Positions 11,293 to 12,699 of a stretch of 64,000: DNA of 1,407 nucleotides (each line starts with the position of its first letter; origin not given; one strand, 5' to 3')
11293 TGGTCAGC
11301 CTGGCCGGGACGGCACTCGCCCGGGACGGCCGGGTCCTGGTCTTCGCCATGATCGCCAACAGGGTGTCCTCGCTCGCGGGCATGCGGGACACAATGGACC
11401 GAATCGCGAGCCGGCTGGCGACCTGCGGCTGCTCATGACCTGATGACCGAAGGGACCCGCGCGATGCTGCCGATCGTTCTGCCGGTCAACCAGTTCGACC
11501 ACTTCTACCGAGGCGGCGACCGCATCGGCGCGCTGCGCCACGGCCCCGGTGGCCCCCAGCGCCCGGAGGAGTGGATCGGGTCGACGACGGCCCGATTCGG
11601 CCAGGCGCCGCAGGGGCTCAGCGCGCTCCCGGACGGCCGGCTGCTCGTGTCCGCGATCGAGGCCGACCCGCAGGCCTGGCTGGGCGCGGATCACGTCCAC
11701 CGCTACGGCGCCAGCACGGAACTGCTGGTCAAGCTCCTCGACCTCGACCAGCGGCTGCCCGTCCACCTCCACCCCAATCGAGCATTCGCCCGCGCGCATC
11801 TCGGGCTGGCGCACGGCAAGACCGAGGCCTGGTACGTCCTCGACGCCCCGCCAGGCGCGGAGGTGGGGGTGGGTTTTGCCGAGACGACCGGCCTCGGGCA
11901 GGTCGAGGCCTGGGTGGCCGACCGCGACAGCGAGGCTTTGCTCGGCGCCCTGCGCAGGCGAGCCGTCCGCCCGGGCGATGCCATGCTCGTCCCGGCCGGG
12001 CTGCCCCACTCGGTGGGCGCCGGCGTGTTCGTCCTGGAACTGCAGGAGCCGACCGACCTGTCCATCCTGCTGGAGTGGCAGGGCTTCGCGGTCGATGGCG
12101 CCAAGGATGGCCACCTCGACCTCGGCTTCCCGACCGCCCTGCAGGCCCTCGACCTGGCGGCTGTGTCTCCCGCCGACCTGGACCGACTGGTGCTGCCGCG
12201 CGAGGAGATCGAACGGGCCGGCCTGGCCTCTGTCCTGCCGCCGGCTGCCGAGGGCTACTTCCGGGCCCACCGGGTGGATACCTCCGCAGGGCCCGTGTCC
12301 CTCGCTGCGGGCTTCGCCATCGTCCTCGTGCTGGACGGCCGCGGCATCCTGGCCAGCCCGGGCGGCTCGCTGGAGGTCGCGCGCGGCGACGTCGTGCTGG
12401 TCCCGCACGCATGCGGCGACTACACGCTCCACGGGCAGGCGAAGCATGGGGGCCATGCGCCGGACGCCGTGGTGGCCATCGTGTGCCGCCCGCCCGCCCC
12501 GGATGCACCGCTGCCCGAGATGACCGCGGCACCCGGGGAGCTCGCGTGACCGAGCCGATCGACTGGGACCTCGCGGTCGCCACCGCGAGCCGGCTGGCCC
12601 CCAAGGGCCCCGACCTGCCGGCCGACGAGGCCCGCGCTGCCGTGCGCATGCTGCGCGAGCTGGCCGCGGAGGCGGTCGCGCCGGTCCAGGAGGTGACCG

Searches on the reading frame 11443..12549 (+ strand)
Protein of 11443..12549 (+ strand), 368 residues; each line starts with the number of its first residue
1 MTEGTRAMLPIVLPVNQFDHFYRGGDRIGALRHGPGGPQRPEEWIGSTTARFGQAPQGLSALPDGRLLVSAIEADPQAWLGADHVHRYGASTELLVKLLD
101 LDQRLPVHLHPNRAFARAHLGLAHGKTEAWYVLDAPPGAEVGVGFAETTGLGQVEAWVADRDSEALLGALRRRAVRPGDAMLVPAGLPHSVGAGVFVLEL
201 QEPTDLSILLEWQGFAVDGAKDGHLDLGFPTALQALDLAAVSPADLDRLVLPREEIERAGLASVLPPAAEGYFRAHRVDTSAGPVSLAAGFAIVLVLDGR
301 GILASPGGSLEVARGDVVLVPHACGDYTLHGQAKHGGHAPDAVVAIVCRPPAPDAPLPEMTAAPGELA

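Call 62: search_protein_families(library=pfam, proteins=[window:11443-12549:+], max_evalue=0.00001)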
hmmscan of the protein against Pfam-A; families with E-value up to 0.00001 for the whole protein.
window:11443-12549:+ (368 aa): 1 family
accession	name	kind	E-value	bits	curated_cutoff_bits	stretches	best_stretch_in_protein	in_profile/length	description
PF21621.3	MPI_cupin_dom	-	3.8e-08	33.6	27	1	271-334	9-73/79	Mannose-6-phosphate isomerase, cupin domain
